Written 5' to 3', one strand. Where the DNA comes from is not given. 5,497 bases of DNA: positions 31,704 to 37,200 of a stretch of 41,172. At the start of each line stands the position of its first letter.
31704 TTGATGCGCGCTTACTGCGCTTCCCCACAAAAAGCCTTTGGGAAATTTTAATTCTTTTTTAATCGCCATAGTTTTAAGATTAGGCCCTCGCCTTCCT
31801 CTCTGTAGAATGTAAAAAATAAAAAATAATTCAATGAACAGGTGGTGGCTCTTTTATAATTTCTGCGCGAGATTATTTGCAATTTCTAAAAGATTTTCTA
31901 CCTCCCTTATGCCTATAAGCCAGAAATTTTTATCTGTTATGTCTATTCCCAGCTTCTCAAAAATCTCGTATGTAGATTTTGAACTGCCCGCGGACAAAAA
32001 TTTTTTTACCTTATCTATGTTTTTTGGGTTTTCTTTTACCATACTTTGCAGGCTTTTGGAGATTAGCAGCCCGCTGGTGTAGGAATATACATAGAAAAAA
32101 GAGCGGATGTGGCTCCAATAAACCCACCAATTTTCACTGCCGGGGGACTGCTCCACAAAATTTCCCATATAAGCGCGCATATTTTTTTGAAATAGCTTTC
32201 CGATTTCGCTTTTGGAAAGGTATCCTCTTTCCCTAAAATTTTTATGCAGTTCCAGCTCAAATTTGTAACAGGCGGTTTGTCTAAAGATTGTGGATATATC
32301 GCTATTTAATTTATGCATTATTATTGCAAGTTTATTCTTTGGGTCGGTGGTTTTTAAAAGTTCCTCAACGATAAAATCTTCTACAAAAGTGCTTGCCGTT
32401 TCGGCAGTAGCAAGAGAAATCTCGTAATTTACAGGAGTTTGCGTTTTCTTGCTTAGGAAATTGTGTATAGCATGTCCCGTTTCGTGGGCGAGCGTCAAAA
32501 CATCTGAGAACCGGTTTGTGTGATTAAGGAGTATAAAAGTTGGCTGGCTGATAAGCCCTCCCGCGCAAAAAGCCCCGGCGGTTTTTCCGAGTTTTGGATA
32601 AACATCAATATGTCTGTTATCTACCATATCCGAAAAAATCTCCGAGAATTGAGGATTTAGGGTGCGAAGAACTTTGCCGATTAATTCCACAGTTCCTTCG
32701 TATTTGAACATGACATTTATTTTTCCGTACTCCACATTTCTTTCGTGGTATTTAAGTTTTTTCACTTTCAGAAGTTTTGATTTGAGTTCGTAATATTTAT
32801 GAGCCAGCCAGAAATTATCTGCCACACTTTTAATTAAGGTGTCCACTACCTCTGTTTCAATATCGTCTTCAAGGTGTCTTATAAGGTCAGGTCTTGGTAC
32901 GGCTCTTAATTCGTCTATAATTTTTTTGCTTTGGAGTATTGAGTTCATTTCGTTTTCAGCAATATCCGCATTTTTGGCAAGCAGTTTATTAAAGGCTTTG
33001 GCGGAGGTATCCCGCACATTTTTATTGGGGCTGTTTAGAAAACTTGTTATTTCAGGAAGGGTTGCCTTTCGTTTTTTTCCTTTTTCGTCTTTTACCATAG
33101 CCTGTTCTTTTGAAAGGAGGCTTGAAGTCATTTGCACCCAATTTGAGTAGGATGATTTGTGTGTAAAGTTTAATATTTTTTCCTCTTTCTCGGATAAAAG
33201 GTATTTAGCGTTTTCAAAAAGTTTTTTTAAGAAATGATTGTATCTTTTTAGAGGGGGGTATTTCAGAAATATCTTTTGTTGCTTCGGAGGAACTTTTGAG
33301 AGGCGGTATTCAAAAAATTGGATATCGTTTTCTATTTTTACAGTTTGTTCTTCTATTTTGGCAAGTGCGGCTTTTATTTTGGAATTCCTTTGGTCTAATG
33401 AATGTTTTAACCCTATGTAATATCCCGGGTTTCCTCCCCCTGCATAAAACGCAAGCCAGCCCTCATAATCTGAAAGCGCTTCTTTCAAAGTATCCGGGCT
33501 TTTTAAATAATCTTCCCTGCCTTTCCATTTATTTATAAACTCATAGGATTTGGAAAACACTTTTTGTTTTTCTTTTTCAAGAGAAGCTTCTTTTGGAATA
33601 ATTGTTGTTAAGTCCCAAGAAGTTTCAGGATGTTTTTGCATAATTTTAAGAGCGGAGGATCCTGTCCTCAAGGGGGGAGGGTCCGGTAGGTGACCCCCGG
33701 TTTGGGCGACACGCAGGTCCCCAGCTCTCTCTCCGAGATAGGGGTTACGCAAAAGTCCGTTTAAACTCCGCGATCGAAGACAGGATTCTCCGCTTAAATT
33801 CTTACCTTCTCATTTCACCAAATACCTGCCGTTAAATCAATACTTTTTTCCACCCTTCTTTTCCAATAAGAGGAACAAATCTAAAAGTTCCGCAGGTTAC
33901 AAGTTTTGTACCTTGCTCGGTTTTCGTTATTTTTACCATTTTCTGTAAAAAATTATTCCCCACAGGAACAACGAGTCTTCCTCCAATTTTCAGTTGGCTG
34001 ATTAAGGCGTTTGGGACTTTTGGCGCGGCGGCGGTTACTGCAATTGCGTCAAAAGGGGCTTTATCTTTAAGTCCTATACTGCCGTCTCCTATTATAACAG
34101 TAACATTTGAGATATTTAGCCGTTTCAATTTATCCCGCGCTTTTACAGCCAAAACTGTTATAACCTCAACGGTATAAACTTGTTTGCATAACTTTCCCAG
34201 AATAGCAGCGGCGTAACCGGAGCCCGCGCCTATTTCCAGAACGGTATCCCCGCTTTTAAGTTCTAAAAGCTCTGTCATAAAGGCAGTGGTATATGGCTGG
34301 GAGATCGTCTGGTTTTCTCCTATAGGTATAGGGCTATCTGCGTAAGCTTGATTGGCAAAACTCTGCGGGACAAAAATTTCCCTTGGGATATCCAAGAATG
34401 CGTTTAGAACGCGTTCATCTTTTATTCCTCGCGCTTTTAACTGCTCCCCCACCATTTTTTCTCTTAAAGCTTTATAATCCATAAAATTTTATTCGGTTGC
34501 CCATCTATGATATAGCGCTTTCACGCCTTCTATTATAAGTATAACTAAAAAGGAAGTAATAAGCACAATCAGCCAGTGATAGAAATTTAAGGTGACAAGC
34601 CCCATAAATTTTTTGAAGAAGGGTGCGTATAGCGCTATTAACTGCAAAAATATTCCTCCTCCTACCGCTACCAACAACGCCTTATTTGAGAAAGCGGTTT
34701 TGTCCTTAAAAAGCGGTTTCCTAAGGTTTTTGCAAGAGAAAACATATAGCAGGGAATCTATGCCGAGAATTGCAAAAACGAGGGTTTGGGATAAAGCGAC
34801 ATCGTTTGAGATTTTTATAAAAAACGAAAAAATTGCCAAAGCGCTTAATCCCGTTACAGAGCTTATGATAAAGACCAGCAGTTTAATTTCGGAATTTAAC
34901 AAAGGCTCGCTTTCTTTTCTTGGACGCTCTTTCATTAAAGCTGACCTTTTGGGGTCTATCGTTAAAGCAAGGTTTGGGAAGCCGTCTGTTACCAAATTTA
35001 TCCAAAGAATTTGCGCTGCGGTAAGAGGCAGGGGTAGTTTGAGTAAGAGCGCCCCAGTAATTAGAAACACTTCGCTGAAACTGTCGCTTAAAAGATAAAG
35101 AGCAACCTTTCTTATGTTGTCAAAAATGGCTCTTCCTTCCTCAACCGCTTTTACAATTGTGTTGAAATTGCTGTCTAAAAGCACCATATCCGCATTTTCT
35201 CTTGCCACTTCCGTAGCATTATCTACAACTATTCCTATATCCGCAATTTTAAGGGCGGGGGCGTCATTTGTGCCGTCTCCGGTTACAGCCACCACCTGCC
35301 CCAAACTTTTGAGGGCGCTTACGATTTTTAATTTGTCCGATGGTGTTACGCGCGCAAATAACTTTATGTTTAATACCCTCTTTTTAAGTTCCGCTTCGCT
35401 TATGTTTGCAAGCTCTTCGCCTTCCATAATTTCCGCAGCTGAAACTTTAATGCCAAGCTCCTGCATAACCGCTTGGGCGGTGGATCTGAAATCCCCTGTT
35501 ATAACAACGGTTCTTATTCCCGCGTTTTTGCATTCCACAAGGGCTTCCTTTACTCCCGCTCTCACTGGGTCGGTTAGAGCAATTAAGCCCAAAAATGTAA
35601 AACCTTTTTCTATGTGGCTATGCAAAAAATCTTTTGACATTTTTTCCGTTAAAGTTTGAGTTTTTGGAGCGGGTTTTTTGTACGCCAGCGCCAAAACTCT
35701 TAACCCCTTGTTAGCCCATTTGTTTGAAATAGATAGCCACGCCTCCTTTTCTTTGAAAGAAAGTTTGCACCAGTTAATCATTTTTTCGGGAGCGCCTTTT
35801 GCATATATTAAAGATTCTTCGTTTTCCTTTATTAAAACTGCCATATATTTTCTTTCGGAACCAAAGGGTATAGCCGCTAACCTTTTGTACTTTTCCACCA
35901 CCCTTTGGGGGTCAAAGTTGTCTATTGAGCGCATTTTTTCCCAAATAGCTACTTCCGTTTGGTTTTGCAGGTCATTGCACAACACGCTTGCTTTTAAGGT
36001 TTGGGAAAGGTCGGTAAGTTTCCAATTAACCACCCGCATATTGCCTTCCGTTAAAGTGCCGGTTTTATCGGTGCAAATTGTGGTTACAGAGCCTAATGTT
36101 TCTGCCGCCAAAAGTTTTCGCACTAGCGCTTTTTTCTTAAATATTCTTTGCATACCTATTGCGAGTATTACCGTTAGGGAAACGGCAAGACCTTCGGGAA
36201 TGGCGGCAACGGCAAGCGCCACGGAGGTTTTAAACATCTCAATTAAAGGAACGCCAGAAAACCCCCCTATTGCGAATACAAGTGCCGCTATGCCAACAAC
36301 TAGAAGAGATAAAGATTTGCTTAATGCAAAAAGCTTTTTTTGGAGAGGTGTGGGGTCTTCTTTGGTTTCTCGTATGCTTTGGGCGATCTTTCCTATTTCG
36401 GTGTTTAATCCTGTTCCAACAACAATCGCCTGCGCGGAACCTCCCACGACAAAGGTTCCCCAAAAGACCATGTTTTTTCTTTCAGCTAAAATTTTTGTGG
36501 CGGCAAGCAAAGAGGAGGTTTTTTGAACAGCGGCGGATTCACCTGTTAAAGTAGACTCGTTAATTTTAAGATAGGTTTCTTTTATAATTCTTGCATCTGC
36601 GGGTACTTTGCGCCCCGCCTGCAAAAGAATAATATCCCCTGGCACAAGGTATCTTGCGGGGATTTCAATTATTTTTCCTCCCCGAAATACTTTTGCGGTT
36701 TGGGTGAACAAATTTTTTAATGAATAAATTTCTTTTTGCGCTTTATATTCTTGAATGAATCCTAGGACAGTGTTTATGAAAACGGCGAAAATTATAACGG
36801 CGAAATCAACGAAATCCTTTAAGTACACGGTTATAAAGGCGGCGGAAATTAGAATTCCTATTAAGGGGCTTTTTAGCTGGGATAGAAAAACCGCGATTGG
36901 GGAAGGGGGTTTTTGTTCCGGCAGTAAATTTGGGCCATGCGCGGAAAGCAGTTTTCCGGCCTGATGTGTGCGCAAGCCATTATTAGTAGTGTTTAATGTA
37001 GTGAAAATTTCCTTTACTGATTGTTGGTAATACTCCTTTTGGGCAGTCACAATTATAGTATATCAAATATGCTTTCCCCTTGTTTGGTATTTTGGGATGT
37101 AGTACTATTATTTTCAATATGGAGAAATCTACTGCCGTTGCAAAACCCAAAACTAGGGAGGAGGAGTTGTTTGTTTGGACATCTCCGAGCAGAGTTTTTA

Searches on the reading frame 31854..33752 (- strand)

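Call 12: search_protein_families(library=pfam, proteins=[window:31854-33752:-], max_evalue=0.001)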
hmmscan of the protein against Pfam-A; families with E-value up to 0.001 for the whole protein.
window:31854-33752:- (632 aa): 2 families
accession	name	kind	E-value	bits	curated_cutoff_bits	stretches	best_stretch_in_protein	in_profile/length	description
PF01432.26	Peptidase_M3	-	2.5e-39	136.3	27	1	238-614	2-454/457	Peptidase family M3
PF08439.15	Peptidase_M3_N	-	2e-10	41.2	25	1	153-209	4-61/70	Oligopeptidase F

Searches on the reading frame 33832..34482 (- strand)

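Call 12: search_protein_families(library=pfam, proteins=[window:33832-34482:-], max_evalue=0.001)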
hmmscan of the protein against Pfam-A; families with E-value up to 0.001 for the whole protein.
window:33832-34482:- (216 aa): 5 families
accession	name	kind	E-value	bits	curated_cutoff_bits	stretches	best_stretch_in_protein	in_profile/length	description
PF01135.25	PCMT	-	3.2e-65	220.3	20.3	1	10-209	5-209/210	Protein-L-isoaspartate(D-aspartate) O-methyltransferase (PCMT)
PF00398.26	RrnaAD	-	1.5e-07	31.2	24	1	73-133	26-84/263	Ribosomal RNA adenine dimethylase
PF08241.18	Methyltransf_11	-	5.1e-05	24.3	21.2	1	82-156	1-73/95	Methyltransferase domain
PF13649.12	Methyltransf_25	-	5.7e-05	24.2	27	1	81-151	1-72/97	Methyltransferase domain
PF13847.12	Methyltransf_31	-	0.00012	22.3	27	1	76-176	2-113/145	Methyltransferase domain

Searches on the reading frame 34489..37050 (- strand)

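Call 12: search_protein_families(library=pfam, proteins=[window:34489-37050:-], max_evalue=0.001)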
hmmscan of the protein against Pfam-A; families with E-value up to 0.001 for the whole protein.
window:34489-37050:- (853 aa): 7 families
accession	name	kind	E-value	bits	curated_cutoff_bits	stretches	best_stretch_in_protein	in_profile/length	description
PF00122.25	E1-E2_ATPase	-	4.1e-53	180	28.1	1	115-306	3-181/181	E1-E2 ATPase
PF00689.26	Cation_ATPase_C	-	3.7e-42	144.5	27.3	1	673-845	1-174/175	Cation transporting ATPase, C-terminus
PF00702.32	Hydrolase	-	2e-18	67.9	26.4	1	323-604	2-191/191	haloacid dehalogenase-like hydrolase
PF00690.31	Cation_ATPase_N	-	1.2e-15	57.3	20.4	1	7-73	1-68/69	Cation transporter/ATPase, N-terminus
PF13246.12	Cation_ATPase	-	7.4e-12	45.6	21.7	1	362-429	21-89/91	Cation transport ATPase (P-type)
PF08282.18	Hydrolase_3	-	1e-07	32.4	20.9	1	584-635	203-254/255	haloacid dehalogenase-like hydrolase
PF12710.13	HAD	-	5.8e-07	30.6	27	1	492-601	85-189/189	haloacid dehalogenase-like hydrolase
